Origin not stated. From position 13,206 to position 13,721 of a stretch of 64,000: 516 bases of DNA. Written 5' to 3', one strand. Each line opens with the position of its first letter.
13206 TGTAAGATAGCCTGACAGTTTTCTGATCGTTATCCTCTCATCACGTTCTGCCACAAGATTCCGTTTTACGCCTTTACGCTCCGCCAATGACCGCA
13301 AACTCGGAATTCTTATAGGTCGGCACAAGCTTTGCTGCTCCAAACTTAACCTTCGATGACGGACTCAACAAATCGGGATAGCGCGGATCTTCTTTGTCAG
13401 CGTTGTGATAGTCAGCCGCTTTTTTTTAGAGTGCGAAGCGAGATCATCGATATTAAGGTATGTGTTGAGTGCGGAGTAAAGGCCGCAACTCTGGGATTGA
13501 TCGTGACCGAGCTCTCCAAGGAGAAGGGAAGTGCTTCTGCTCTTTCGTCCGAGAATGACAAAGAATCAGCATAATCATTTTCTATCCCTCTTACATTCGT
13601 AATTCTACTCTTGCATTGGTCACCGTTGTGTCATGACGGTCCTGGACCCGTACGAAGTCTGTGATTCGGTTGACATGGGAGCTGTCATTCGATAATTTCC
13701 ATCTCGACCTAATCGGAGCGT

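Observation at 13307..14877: Bicupin gene bracketed by two inverted paralogous zinc-ribbon mini-protein genes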

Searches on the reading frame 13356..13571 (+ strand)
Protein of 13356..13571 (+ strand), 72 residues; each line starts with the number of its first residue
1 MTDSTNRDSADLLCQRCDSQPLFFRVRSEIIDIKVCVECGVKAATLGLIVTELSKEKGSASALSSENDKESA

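Call 4: search_protein_families(library=pfam, proteins=[window:13356-13571:+], max_evalue=0.1)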
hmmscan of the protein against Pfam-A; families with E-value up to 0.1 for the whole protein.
window:13356-13571:+ (72 aa): 0 families

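Call 9: find_homologous_proteins(query=window:13356-13571:+, max_evalue=0.01)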
Query window:13356-13571:+ (72 aa): 8 proteins with E <= 0.01 among 8 candidates.
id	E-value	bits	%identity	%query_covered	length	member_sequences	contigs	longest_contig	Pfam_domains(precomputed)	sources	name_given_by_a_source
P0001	6.6e-37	141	96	100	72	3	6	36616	-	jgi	jgi:Zn ribbon nucleic-acid-binding protein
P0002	1.0e-19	87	65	100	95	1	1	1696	-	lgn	-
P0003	4.9e-19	85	100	65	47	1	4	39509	-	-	-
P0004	9.4e-16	75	59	88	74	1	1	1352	-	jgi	jgi:Zn ribbon nucleic-acid-binding protein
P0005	1.5e-15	74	61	86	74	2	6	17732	-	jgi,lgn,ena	-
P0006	2.0e-15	74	58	89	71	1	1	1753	-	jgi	jgi:hypothetical protein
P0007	9.4e-15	72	69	68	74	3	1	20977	-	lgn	-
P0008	2.0e-11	61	54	82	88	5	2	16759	-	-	-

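Call 13: find_encoding_contigs(protein=P0005, flank=6000, max_places=6)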
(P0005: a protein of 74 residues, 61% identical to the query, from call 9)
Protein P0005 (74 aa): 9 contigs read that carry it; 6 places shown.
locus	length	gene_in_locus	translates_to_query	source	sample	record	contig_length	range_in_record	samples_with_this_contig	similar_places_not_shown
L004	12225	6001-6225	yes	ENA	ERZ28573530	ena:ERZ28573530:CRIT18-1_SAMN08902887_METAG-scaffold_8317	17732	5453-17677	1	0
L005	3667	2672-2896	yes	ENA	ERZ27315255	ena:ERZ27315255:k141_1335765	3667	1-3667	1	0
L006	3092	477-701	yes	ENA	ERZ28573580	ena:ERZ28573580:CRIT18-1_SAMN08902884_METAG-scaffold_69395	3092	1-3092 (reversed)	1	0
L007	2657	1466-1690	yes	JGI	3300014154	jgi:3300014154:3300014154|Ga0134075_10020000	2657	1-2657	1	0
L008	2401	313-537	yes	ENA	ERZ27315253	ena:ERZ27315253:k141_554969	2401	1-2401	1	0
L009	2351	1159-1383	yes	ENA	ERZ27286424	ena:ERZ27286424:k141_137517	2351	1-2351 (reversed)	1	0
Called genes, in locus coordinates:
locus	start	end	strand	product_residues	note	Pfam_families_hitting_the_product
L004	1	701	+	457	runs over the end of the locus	-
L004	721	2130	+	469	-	PF01590:GAF, PF13185:GAF_2, PF13492:GAF_3, PF00512:HisKA, PF02518:HATPase_c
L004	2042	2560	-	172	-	-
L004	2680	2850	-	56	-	-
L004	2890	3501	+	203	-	PF00158:Sigma54_activat, PF25601:AAA_lid_14, PF02954:HTH_8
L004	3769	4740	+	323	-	PF00483:NTP_transferase, PF12804:NTP_transf_3 (weak)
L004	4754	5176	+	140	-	-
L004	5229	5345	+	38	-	-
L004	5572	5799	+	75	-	-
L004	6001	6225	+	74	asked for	-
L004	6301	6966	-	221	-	PF00190:Cupin_1 (faint), PF02311:AraC_binding (faint), PF07883:Cupin_2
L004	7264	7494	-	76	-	-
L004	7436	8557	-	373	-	PF05977:MFS_3, PF07690:MFS_1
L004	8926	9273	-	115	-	PF12973:Cupin_7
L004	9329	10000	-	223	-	-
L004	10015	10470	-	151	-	PF01814:Hemerythrin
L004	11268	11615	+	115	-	-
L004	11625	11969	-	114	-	-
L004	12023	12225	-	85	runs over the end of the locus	?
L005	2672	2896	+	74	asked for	-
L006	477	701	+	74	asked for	-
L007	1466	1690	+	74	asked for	-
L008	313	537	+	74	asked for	-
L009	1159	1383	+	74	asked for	-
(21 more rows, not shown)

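Call 14: find_encoding_contigs(protein=P0007, flank=6000, max_places=4)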
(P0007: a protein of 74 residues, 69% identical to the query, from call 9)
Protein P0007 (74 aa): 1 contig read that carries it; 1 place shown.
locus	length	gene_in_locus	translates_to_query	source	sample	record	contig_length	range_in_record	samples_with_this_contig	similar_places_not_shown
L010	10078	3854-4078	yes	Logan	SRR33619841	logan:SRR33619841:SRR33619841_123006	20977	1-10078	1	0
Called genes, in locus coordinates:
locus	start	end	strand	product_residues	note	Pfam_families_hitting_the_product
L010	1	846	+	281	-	?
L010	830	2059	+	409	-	PF00072:Response_reg, PF00158:Sigma54_activat, PF13191:AAA_16 (weak), PF14532:Sigma54_activ_2, PF07724:AAA_2 (weak), PF00004:AAA (weak), PF07728:AAA_5 (weak), PF25601:AAA_lid_14, +1 more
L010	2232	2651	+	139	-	-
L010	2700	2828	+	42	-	-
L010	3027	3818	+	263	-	PF11181:YflT (faint)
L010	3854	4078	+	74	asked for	-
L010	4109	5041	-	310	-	PF02311:AraC_binding (faint), PF00190:Cupin_1 (faint), PF07883:Cupin_2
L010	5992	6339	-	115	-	PF12973:Cupin_7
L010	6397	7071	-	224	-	PF11010:DUF2848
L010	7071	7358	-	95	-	PF01814:Hemerythrin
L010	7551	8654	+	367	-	PF13379:NMT1_2, PF09084:NMT1, PF12974:Phosphonate-bd (weak)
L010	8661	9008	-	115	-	-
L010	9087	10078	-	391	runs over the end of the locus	PF02515:CoA_transf_3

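Call 17: search_protein_representatives(alignment_id=A1)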
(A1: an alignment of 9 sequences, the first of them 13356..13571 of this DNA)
Query: 9 sequences, 74 profile positions. Proteins with E-value up to 0.001 (for the whole library): 112; up to 1e-10: 8; up to 1e-30: 2. The best 112 are listed.
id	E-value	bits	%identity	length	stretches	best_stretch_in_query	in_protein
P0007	9.6e-33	127.7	-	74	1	1-73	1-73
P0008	3.6e-31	122.7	-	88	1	1-73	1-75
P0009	8.6e-28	111.9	-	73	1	1-72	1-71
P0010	1.8e-26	107.7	-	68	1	1-63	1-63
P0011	6.5e-19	83.4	-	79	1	1-61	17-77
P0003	1.3e-17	79.3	-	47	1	26-70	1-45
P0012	2.4e-14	68.8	-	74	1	1-58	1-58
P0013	5.7e-14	67.6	-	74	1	1-55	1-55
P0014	1.3e-08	50.4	-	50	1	24-59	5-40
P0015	7.5e-08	48.0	-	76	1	8-59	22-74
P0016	1.1e-07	47.5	-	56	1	12-53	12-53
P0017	2.3e-07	46.4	-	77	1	14-73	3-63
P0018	2.6e-07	46.3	-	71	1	5-58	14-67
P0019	4.7e-07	45.4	-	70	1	14-71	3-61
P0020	5.5e-07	45.2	-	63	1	10-53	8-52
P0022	2.6e-06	43.1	-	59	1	14-69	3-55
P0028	4.3e-06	42.4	-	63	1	14-54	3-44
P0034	7.1e-06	41.7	-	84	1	14-58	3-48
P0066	1.5e-04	37.4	-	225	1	4-44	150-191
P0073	2.3e-04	36.8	-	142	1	14-58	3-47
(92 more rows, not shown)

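Call 20: search_protein_families(library=ncbifam, proteins=[window:13356-13571:+, P0012, P0017, P0019, P0022, P0028, P0034, P0016, P0020], max_evalue=1)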
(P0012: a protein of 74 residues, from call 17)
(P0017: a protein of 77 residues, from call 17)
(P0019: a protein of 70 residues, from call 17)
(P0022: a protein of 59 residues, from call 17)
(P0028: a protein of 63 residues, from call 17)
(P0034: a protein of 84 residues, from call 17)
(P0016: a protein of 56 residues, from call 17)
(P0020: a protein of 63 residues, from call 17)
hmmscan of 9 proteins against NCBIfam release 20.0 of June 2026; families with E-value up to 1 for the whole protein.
window:13356-13571:+ (72 aa): 1 family
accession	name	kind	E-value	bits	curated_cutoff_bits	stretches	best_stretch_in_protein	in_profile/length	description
NF041912.1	HVO_0758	equivalog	0.061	13.2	70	1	12-42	21-51/55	HVO_0758 family zinc finger protein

P0012 (74 aa): 4 families
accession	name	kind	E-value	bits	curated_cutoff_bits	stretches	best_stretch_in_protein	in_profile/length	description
NF011482.0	PRK14892.1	equivalog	0.056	13.4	109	1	13-43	23-52/101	putative transcription elongation factor Elf1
NF045635.1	isoglutsynth_MurT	equivalog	0.06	12.2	800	1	6-55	197-246/447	lipid II isoglutaminyl synthase subunit MurT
NF047912.1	ECs_2282_CxxC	subfamily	0.072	13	37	1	12-40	3-34/60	ECs_2282 family putative zinc-binding protein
TIGR02605.1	CxxC_CxxC_SSSS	subfamily_domain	0.34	11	31.3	0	8-23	23-38/52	FmdB family zinc ribbon protein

P0017 (77 aa): 1 family
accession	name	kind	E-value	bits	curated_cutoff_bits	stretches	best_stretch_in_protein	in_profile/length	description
TIGR04119.1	CXXX_matur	equivalog_domain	0.095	12.1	150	1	4-41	59-96/210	CXXX repeat peptide maturase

P0019 (70 aa): 0 families

P0022 (59 aa): 0 families

P0028 (63 aa): 1 family
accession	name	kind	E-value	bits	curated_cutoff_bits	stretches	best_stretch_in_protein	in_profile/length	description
TIGR01169.1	rplA_bact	equivalog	0.088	12.2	216.3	1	7-45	93-131/227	50S ribosomal protein L1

P0034 (84 aa): 5 families
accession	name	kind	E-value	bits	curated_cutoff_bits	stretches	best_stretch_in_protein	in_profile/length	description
TIGR02605.1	CxxC_CxxC_SSSS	subfamily_domain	0.014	15.5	31.3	1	2-36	7-40/52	FmdB family zinc ribbon protein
NF053663.1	RPWMISH_prot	domain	0.015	16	120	1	2-58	7-62/115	RPWMISH domain-containing protein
NF033497.1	rubre_like_arch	subfamily_domain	0.021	14.6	32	1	25-41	18-34/34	rubrerythrin-like domain-containing protein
TIGR00270.2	TIGR00270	equivalog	0.041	13.7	110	1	2-36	1-36/159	multiprotein bridging factor aMBF1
NF000612.0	PRK00019.1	equivalog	0.36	10.5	70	1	2-29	15-41/72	50S ribosomal protein L31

P0016 (56 aa): 2 families
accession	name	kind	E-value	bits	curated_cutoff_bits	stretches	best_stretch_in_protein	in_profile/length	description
NF041912.1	HVO_0758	equivalog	0.003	17.4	70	1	14-45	23-54/55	HVO_0758 family zinc finger protein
NF053706.1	PrRKinActvMcsABac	equivalog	0.054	13.3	210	1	13-45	2-38/182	protein-arginine kinase activator protein McsA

P0020 (63 aa): 0 families

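Call 21: search_protein_families(library=pfam, proteins=[P0012, P0017, P0019, P0022, P0028, P0034, P0016, P0020, P0073, P0066], max_evalue=1)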
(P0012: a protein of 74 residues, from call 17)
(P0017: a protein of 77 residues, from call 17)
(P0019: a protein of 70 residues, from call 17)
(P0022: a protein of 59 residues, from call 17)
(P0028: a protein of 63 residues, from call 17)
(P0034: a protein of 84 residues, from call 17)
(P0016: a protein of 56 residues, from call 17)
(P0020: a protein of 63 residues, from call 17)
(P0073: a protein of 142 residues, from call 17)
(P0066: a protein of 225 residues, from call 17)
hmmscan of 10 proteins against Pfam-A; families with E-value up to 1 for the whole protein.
P0012 (74 aa): 6 families
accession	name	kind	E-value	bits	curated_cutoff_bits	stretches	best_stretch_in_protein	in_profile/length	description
PF13453.11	Zn_ribbon_TFIIB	-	0.0018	18.1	22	1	14-40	2-26/41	Transcription factor zinc-finger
PF08271.17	Zn_Ribbon_TF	-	0.004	17.1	29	1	12-41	1-27/43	TFIIB zinc-binding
PF03966.22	Trm112p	-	0.081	13.3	22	1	12-41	8-33/40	Trm112p-like protein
PF21349.2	RUBY_RBDX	-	0.11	12.4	26.5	0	8-24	13-29/30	Rubrerythrin, rubredoxin-like domain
PF23455.1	DUF7129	-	0.12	12.6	30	0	8-20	24-36/45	Domain of unknown function (DUF7129)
PF09723.15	Zn_ribbon_8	-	0.61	10.6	34.4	0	10-23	25-38/41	Zinc ribbon domain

P0017 (77 aa): 0 families

P0019 (70 aa): 1 family
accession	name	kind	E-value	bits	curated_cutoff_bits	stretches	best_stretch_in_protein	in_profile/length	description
PF17070.10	Thx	-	0.16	12.5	29.7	1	6-17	13-24/27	30S ribosomal protein Thx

P0022 (59 aa): 0 families

P0028 (63 aa): 0 families

P0034 (84 aa): 4 families
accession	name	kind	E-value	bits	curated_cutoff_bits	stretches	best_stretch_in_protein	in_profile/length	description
PF09723.15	Zn_ribbon_8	-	0.0062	17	34.4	1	2-35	7-39/41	Zinc ribbon domain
PF13005.12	zf-IS66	-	0.012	16.4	27.3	1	2-24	3-26/46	zinc-finger binding domain of transposase IS66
PF01412.23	ArfGap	-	0.029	14.9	28.7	1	2-65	15-76/117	Putative GTPase activating protein for Arf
PF24458.1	DUF7573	-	0.12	12.8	30.2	1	2-30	13-37/39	Domain of unknown function (DUF7573)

P0016 (56 aa): 4 families
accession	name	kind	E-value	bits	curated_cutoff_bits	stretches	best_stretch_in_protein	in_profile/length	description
PF23137.1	HVO_0758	-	0.0098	16.1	27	1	14-46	23-55/55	HVO_0758 mu-protein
PF23545.1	Zn_ribbon_HMPTM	-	0.14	12.1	27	1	12-28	7-23/45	HMPTM N-terminal zinc ribbon domain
PF07776.21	zf-AD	-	0.21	12.3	28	1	10-24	43-58/75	Zinc-finger associated domain (zf-AD)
PF10955.13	Fin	-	0.29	11.9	23.7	1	8-23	49-64/76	Anti-sigma-F factor Fin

P0020 (63 aa): 2 families
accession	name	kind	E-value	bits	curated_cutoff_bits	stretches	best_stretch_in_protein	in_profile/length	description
PF09723.15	Zn_ribbon_8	-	0.022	15.2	34.4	0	8-18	26-35/41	Zinc ribbon domain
PF24426.1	HTH_NDX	-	0.083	13.3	27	1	26-61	10-42/65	NDX Homeobox-like domain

P0073 (142 aa): 1 family
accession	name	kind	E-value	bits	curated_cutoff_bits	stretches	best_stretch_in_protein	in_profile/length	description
PF11672.13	DUF3268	-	0.035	14.9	28.4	1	85-126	3-48/121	zinc-finger-containing domain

P0066 (225 aa): 3 families
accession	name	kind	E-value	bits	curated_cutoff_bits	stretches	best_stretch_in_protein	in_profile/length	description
PF13560.12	HTH_31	-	0.016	15.9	27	1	43-91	1-53/64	Helix-turn-helix domain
PF01381.28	HTH_3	-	0.022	15.2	23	1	48-91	4-47/55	Helix-turn-helix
PF13917.11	zf-CCHC_3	-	0.89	10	27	0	34-43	4-13/41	Zinc knuckle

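Call 28: find_homologous_proteins(query=A2, max_evalue=0.001)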
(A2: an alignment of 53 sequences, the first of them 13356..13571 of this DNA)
Query A2 (53 sequences) (72 aa, profile of the alignment): 523 proteins with E <= 0.001 among 821 candidates; the best 120 are listed.
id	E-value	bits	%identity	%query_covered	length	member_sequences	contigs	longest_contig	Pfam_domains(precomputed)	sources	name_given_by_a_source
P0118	1.9e-20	90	40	64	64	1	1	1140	-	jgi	jgi:hypothetical protein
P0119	2.0e-20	90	40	64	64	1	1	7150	-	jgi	jgi:hypothetical protein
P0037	2.1e-20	90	51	56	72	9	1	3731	-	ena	-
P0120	2.4e-20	90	40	64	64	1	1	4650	-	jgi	jgi:hypothetical protein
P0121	3.8e-20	89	36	76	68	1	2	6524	-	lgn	-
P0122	4.1e-20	89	42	58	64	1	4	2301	-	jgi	jgi:hypothetical protein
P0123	4.5e-20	89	40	64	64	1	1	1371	-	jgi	-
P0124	6.4e-20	88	38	76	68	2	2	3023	-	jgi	jgi:hypothetical protein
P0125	7.0e-20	88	37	75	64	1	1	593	-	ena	-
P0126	7.2e-20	88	44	58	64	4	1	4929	-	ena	-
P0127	7.9e-20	88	39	75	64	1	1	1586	-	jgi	jgi:hypothetical protein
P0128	8.3e-20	88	39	76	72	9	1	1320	-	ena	-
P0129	9.4e-20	88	44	58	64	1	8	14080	-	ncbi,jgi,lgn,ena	jgi:hypothetical protein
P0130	9.7e-20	88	44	58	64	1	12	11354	-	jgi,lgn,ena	jgi:hypothetical protein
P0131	9.7e-20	88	39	76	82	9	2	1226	-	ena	-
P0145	2.2e-19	87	43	60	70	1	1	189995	-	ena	-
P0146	3.0e-19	86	38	61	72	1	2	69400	-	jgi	jgi:hypothetical protein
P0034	2.7e-18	83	47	51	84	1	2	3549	-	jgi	jgi:hypothetical protein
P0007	3.5e-18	83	69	68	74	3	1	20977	-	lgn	-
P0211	1.0e-17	81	44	60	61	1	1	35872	-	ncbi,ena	-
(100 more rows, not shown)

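Call 30: find_encoding_contigs(protein=P0145, flank=5000, max_places=2)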
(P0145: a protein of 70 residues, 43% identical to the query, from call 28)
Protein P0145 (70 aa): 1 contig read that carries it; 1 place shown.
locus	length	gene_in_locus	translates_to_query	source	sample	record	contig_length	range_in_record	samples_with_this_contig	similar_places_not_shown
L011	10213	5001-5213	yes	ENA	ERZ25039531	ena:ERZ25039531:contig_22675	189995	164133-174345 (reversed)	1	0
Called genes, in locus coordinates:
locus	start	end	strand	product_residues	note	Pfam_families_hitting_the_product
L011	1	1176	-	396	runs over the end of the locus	PF25954:Beta-barrel_RND_2 (faint), PF25917:BSH_RND, PF25876:HH_MFP_RND, PF25944:Beta-barrel_RND, PF25967:RND-MFP_C, PF25989:YknX_C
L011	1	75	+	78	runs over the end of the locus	-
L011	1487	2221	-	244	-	PF02777:Sod_Fe_C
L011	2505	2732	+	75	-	-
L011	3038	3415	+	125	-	-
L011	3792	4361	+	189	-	-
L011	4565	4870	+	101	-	-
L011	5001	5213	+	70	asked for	-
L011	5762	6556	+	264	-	PF00106:adh_short, PF08659:KR, PF13561:adh_short_C2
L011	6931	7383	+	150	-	-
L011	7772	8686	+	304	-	PF11737:DUF3300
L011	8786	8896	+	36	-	-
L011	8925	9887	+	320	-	PF11453:DUF2950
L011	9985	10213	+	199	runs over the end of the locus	-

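Call 31: find_encoding_contigs(protein=P0146, flank=5000, max_places=2)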
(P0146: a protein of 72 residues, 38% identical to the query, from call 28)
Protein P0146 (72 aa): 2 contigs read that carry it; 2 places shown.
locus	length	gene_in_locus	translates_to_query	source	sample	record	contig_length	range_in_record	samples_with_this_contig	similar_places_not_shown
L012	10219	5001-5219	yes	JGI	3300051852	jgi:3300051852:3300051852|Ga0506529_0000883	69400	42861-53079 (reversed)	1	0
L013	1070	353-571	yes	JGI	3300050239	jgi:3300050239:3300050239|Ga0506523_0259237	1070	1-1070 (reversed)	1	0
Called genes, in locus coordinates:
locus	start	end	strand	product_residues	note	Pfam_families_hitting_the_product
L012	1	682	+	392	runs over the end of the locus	PF25917:BSH_RND, PF25919:BSH_CusB (weak), PF25973:BSH_CzcB (weak), PF25876:HH_MFP_RND (weak), PF25954:Beta-barrel_RND_2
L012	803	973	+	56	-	-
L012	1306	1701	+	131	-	-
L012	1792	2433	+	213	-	PF02353:CMAS, PF06325:PrmA (weak), PF08123:DOT1 (faint), PF13847:Methyltransf_31, PF13649:Methyltransf_25 (weak)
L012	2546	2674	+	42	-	-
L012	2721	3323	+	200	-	PF11026:DUF2721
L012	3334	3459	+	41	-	-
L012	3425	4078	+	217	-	PF04307:YdjM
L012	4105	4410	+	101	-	-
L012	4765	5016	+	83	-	-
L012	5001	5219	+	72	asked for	-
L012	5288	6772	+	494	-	PF00199:Catalase, PF06628:Catalase-rel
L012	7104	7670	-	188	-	PF01965:DJ-1_PfpI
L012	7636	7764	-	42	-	-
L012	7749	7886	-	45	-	-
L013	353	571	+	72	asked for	-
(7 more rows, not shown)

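Call 32: find_encoding_contigs(protein=P0211, flank=5000, max_places=2)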
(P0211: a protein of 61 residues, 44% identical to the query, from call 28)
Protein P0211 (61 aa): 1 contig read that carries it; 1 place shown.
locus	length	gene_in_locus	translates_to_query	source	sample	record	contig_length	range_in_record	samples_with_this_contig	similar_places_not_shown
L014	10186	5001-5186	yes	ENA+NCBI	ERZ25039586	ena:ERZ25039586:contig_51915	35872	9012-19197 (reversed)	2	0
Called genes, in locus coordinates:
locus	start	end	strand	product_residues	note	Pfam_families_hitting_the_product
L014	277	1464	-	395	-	PF26233:NicX (weak)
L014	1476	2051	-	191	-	-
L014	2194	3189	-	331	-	-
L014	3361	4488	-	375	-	PF00805:Pentapeptide, PF13576:Pentapeptide_3 (faint), PF00805:Pentapeptide, PF13599:Pentapeptide_4 (weak), PF00805:Pentapeptide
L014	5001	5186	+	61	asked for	-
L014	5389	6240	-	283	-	PF00892:EamA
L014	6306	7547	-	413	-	PF07992:Pyr_redox_2 (faint), PF01494:FAD_binding_3, PF01593:Amino_oxidase (faint), PF13450:NAD_binding_8 (faint)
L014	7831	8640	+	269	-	PF00520:Ion_trans, PF08016:PKD_channel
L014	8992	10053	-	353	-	PF03401:TctC (faint)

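Call 33: find_encoding_contigs(protein=P0129, flank=5000, max_places=3)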
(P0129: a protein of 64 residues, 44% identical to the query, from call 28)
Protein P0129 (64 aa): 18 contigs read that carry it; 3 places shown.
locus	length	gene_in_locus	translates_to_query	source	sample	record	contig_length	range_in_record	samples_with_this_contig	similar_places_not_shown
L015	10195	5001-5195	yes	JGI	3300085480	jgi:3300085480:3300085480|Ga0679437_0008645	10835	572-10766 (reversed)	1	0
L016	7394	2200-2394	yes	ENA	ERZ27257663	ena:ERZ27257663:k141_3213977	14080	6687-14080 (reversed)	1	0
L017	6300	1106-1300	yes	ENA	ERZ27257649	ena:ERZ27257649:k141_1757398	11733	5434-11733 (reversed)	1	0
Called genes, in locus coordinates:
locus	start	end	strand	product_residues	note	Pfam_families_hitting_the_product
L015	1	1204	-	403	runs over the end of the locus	PF00270:DEAD, PF04851:ResIII, PF00271:Helicase_C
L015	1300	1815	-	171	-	PF01470:Peptidase_C15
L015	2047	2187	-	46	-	PF09994:T6SS_Tle1-like_cat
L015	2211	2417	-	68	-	-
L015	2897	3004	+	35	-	-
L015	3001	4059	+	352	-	PF03401:TctC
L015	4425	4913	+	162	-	PF00199:Catalase, PF06628:Catalase-rel (weak)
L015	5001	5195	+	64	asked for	-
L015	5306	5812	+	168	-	PF01475:FUR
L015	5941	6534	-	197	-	PF18306:LDcluster4, PF03641:Lysine_decarbox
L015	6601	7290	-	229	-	PF00702:Hydrolase, PF12710:HAD (weak), PF13419:HAD_2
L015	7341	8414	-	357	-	PF13379:NMT1_2, PF09084:NMT1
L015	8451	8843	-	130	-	-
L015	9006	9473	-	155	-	PF02308:MgtC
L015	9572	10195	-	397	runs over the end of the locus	?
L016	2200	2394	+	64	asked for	-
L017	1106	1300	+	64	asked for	-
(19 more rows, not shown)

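Call 34: find_related_loci(query=A1, collection=genome_contigs, flank=8000)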
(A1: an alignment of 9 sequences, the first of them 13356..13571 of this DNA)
Query A1 (72 aa) in genome_contigs; peptide patterns used: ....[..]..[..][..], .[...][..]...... (x = any residue, [..] = any of these).
36 stretches matched a pattern; 1 encode a relative of the query (tblastn E <= 1e-3); 1 distinct loci.
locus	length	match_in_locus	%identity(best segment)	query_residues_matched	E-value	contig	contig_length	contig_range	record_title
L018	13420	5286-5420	78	13-57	6e-21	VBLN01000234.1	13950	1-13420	MAG: Deltaproteobacteria bacterium isolate DP_36 14_1009_16_40cm_scaffold_91090, whole genome shotgun sequence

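Call 51: search_solved_structures(query=A2, max_evalue=10, show_alignments=3)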
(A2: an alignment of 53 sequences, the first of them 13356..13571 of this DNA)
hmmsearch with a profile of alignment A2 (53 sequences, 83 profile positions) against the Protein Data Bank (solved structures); distinct sequences matched with E-value up to 10: 15.
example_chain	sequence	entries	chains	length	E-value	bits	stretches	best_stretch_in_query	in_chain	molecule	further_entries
8wtb_B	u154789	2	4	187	0.00036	23.5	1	14-46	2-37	Protein-arginine kinase activator protein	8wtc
7ae7_a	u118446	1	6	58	0.023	17.7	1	15-46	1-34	Protein ShdD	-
7ae4_a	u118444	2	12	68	0.032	17.2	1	15-46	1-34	Protein ShdD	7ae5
8qsz_I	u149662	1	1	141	0.12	15.4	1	12-45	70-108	DNA-directed RNA polymerase II subunit RPB9,RBP9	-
3h0g_I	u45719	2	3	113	0.13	15.2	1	12-44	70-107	DNA-directed RNA polymerase II subunit RPB9 | RNA polymerase II subunit Rpb9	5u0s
6xu8_Cj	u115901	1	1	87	0.23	14.5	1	10-72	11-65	Probable 60S ribosomal protein L37-A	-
4v6w_Cj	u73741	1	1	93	0.25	14.3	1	9-72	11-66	60S ribosomal protein L37-A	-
8c3a_AK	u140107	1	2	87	0.55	13.3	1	9-70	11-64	60S ribosomal protein L37-B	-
7pzy_AK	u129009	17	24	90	0.6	13.2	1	9-70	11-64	Ribosomal protein L37 | 60S ribosomal protein L37-B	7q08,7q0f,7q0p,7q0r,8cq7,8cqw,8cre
2qr7_A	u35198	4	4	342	1.6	11.8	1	38-66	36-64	Ribosomal protein S6 kinase alpha-3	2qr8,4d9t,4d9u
8xey_A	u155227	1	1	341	1.6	11.8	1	38-66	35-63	Ribosomal protein S6 kinase alpha-3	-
4jg6_A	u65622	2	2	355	1.7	11.7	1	38-66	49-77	Ribosomal protein S6 kinase alpha-3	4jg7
4jg8_A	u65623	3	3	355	1.7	11.7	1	38-66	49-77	Ribosomal protein S6 kinase alpha-3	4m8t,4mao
5o1s_A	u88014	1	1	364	1.8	11.6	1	38-66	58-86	Ribosomal protein S6 kinase alpha-3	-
9l94_S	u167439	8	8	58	5.3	10.1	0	8-44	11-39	Large ribosomal subunit protein eL37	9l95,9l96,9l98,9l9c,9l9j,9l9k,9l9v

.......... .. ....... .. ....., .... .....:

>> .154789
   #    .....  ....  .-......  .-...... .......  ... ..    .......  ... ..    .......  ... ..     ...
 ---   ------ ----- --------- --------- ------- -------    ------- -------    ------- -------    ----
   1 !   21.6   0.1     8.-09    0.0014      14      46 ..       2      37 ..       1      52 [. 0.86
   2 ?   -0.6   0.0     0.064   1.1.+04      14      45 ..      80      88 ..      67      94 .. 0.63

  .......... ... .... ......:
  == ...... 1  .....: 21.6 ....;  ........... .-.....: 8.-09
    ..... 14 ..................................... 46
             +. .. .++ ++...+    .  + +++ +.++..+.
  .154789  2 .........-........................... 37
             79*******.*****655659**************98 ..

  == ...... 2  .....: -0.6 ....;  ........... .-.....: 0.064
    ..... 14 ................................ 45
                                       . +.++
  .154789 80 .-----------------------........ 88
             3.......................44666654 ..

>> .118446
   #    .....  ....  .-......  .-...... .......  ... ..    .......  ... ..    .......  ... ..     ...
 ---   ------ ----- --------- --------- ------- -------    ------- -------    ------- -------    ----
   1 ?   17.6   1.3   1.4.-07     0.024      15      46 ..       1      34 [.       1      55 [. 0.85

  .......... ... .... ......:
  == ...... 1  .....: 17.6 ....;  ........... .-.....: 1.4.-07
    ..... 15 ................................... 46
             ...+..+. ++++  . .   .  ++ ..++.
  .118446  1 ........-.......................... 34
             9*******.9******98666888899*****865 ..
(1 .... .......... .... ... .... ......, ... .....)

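Call 52: predict_structure(alignment_id=A2)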
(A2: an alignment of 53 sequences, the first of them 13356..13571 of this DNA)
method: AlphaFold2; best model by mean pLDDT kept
length: 72 residues; sequences in the alignment: 53
mean_pLDDT: 75.9   pTM: 0.55
mean pLDDT of the five models: 75.9, 75.2, 74.2, 73.7, 73.2
residues with pLDDT >= 90: 32; 70-90: 12; 50-70: 19; < 50: 9
segments of 3 or more residues with pLDDT < 50: 3-5
pLDDT, mean of each block of 10 residues (from residue 1): 51 86 91 93 94 66 53 56
secondary structure, 60 per line:
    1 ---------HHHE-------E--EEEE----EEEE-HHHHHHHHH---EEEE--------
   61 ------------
elements in order: E24-27 E32-35 H37-45 E49-52
